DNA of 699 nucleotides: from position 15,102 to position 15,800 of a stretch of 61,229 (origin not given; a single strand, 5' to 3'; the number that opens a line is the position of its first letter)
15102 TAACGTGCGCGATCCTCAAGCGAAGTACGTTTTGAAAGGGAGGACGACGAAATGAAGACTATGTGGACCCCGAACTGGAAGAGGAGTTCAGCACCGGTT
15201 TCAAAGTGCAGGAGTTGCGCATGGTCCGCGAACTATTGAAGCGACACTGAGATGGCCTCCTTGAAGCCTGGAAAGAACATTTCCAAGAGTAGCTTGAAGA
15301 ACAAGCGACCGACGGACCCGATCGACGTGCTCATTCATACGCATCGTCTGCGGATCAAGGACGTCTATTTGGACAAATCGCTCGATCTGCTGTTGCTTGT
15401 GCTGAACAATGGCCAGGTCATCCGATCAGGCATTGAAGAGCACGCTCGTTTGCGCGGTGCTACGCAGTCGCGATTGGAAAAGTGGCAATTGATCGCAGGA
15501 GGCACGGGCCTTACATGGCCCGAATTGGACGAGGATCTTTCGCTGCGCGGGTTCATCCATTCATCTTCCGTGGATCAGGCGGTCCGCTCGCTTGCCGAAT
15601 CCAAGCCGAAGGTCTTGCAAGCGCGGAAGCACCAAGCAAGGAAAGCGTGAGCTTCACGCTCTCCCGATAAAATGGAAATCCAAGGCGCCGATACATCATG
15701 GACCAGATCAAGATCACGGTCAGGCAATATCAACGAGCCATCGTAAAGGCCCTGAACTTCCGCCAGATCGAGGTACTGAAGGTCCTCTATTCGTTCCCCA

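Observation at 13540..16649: Three-gene insertion right after sucAB: Schlafen/AlbA_2-HATPase_c_4-wHTH protein, DUF2442 protein and COG3183 HNH nuclease (candidate uncharacterised defence locus)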

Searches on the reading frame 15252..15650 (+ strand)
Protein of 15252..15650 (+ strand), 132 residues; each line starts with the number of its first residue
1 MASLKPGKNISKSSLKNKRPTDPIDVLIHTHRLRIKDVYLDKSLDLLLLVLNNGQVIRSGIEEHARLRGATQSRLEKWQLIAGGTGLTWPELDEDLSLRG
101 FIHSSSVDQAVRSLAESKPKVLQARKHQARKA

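Call 3: search_protein_families(library=pfam, proteins=[window:15252-15650:+], max_evalue=0.01)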
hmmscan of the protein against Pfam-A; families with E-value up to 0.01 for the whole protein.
window:15252-15650:+ (132 aa): 1 family
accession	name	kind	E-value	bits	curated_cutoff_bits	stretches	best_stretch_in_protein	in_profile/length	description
PF10387.14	DUF2442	-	4e-10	40.2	23.9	1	47-103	12-68/72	Protein of unknown function (DUF2442)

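Call 4: search_protein_families(library=padloc, proteins=[window:15252-15650:+], max_evalue=0.01)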
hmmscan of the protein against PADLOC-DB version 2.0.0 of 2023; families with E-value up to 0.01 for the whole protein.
window:15252-15650:+ (132 aa): 0 families

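Call 5: search_protein_families(library=ncbifam, proteins=[window:15252-15650:+], max_evalue=0.01)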
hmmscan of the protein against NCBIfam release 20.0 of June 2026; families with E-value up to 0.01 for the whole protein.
window:15252-15650:+ (132 aa): 0 families

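Call 27: find_homologous_proteins(query=window:15252-15647:+, max_evalue=0.001)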
Query window:15252-15647:+ (132 aa): 31 proteins with E <= 0.001 among 74 candidates.
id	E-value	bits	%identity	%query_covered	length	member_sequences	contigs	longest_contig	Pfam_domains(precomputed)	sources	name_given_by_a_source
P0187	1.6e-78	279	100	100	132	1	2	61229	PF10387.15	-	-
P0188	8.9e-58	212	77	100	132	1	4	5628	PF10387.15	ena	-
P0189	5.1e-56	206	73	100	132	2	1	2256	PF10387.15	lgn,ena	-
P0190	6.3e-54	199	80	89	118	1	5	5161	PF10387.15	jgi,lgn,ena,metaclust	metaclust:\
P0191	2.1e-52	194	73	100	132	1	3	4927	PF10387.15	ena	-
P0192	2.9e-51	191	70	100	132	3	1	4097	PF10387.15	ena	-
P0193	6.1e-51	190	69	98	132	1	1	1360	PF10387.15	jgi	jgi:hypothetical protein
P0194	8.8e-51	189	69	100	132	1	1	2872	PF10387.15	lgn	-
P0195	3.7e-50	187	70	100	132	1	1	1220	PF10387.15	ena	-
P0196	1.0e-49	186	69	100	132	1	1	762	PF10387.15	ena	-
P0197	1.7e-48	182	65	100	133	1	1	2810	PF10387.15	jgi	jgi:hypothetical protein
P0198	4.2e-48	180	66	99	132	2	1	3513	PF10387.15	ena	-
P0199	3.8e-47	177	67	97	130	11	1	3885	PF10387.15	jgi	-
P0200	1.1e-45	173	70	87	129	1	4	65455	PF10387.15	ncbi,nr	ncbi:MAG: DUF2442 domain-containing protein [Flavobacteriales bacterium]|nr:DUF2442 domain-containin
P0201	2.6e-45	171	63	100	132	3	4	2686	PF10387.15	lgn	-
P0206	4.8e-35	138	58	86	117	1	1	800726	PF10387.15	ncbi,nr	ncbi:MAG: DUF2442 domain-containing protein [Flavobacteriales bacterium]|nr:DUF2442 domain-containin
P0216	1.1e-16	79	60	55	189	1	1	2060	PF13711.12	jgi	jgi:hypothetical protein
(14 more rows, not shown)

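Call 29: find_encoding_contigs(protein=P0188, flank=5000, max_places=4)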
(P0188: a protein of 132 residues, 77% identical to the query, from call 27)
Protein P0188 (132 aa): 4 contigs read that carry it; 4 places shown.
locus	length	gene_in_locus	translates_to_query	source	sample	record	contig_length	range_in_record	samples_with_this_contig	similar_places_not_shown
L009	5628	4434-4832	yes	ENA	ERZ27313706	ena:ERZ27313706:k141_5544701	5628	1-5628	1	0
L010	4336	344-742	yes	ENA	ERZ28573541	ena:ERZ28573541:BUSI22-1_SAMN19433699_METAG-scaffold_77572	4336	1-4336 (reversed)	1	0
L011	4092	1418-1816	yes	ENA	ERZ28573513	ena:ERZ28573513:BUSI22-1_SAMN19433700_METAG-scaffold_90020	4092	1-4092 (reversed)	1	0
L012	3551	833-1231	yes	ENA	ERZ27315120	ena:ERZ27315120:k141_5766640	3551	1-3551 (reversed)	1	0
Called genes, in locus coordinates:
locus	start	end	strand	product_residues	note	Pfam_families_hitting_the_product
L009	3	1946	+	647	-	?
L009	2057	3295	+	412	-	PF00364:Biotin_lipoyl, PF25997:BSH_YhbJ (weak), PF02817:E3_binding, PF00198:2-oxoacid_dh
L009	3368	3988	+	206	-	-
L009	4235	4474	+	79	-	PF13711:DUF4160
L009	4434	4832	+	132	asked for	PF10387:DUF2442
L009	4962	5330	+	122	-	-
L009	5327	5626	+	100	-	?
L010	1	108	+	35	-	?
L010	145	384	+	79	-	PF13711:DUF4160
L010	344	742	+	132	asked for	PF10387:DUF2442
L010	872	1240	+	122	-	-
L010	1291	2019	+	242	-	PF13852:DUF4197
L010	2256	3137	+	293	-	PF18962:Por_Secre_tail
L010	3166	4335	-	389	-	?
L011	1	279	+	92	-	?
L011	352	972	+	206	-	-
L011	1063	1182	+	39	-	-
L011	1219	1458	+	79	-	PF13711:DUF4160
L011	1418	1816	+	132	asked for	PF10387:DUF2442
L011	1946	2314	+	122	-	-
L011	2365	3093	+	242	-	PF13852:DUF4197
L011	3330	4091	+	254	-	?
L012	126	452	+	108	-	PF01797:Y1_Tnp (weak)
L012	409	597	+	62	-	-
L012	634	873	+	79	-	PF13711:DUF4160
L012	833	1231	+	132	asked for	PF10387:DUF2442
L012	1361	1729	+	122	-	-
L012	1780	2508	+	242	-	PF13852:DUF4197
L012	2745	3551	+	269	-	?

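Call 30: find_encoding_contigs(protein=P0200, flank=5000, max_places=4)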
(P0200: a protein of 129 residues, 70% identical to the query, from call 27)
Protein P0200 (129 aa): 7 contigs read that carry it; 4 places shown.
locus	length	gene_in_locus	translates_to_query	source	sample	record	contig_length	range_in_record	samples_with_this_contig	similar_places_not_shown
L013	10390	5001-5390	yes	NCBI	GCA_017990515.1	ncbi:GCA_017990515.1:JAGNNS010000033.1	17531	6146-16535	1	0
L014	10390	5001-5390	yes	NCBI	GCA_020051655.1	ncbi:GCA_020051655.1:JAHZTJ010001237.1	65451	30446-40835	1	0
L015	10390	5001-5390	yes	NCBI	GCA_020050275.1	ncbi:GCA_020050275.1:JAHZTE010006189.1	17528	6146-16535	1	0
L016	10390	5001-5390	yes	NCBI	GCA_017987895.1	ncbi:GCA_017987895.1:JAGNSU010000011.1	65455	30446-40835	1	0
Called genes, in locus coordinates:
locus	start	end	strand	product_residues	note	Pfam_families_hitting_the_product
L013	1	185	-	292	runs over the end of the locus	-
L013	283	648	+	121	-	-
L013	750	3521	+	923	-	PF16078:2-oxogl_dehyd_N, PF00676:E1_dh, PF02779:Transket_pyr, PF16870:OxoGdeHyase_C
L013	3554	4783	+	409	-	PF00364:Biotin_lipoyl, PF25997:BSH_YhbJ (weak), PF02817:E3_binding, PF00198:2-oxoacid_dh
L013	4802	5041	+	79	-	PF13711:DUF4160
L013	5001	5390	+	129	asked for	PF10387:DUF2442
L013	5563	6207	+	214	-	-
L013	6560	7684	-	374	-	PF01988:VIT1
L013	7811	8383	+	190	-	-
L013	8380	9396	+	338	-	PF09699:Paired_CXXCH_1 (faint), PF22113:Mtrc-MtrF_II-IV_dom (faint), PF02085:Cytochrom_CIII (faint), PF14537:Cytochrom_c3_2 (faint), PF14522:Cytochrome_C7 (weak)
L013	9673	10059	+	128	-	-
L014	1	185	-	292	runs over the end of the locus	-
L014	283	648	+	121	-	-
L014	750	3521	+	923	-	PF16078:2-oxogl_dehyd_N, PF00676:E1_dh, PF02779:Transket_pyr, PF16870:OxoGdeHyase_C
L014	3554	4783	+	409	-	PF00364:Biotin_lipoyl, PF25997:BSH_YhbJ (weak), PF02817:E3_binding, PF00198:2-oxoacid_dh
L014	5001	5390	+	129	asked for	PF10387:DUF2442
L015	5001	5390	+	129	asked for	PF10387:DUF2442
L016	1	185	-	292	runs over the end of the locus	-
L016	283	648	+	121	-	-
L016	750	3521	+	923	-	PF16078:2-oxogl_dehyd_N, PF00676:E1_dh, PF02779:Transket_pyr, PF16870:OxoGdeHyase_C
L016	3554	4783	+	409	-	PF00364:Biotin_lipoyl, PF25997:BSH_YhbJ (weak), PF02817:E3_binding, PF00198:2-oxoacid_dh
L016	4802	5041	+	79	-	PF13711:DUF4160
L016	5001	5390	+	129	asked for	PF10387:DUF2442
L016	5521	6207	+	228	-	-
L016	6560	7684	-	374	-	PF01988:VIT1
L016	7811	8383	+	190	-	-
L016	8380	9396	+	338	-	PF09699:Paired_CXXCH_1 (faint), PF22113:Mtrc-MtrF_II-IV_dom (faint), PF02085:Cytochrom_CIII (faint), PF14537:Cytochrom_c3_2 (faint), PF14522:Cytochrome_C7 (weak)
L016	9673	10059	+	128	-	-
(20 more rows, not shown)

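Call 31: find_encoding_contigs(protein=P0206, flank=5000, max_places=2)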
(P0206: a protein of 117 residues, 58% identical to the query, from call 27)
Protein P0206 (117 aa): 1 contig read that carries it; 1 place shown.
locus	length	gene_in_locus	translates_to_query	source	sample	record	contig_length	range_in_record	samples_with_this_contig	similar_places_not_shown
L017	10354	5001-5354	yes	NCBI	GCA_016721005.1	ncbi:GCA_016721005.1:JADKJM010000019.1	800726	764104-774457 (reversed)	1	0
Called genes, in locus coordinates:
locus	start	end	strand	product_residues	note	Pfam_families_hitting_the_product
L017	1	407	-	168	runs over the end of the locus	-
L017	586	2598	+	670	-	PF03190:Thioredox_DsbH, PF13098:Thioredoxin_2 (weak), PF13899:Thioredoxin_7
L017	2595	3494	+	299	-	-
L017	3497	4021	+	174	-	-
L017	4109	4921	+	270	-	PF05050:Methyltransf_21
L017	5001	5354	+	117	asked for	PF10387:DUF2442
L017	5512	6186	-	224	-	PF00814:TsaD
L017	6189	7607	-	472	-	PF02321:OEP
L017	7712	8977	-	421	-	PF00691:OmpA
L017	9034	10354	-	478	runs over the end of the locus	PF17164:DUF5122 (weak), PF18962:Por_Secre_tail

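Call 32: search_protein_families(library=pfam, proteins=[P0216], max_evalue=10)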
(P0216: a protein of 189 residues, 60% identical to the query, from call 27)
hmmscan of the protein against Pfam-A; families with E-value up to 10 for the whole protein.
P0216 (189 aa): 2 families
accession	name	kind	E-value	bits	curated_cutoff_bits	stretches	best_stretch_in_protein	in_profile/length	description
PF13711.11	DUF4160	-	5.7e-10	39.7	23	1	11-42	1-33/65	Domain of unknown function (DUF4160)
PF08138.16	Sex_peptide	-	0.086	13.5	25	1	144-158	23-37/55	Sex peptide (SP) family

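Call 40: search_protein_families(library=pfam, proteins=[L009:3368-3988:+, L009:4962-5330:+, L013:5563-6207:+, L012:126-452:+, L013:9673-10059:+], max_evalue=0.01)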
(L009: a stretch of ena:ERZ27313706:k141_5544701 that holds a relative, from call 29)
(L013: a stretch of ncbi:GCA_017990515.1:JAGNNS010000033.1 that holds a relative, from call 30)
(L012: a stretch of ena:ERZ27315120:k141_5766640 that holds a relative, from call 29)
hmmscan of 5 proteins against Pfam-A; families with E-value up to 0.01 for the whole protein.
L009:3368-3988:+ (206 aa): 1 family
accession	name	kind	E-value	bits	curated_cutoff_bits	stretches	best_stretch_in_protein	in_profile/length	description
PF01797.21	Y1_Tnp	-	3.7e-05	24.3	23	1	114-190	37-118/121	Transposase IS200 like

L009:4962-5330:+ (122 aa): 0 families

L013:5563-6207:+ (214 aa): 0 families

L012:126-452:+ (108 aa): 1 family
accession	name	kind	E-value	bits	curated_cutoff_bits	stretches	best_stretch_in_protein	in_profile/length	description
PF01797.21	Y1_Tnp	-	1.4e-06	28.9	23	1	16-94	37-120/121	Transposase IS200 like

L013:9673-10059:+ (128 aa): 0 families
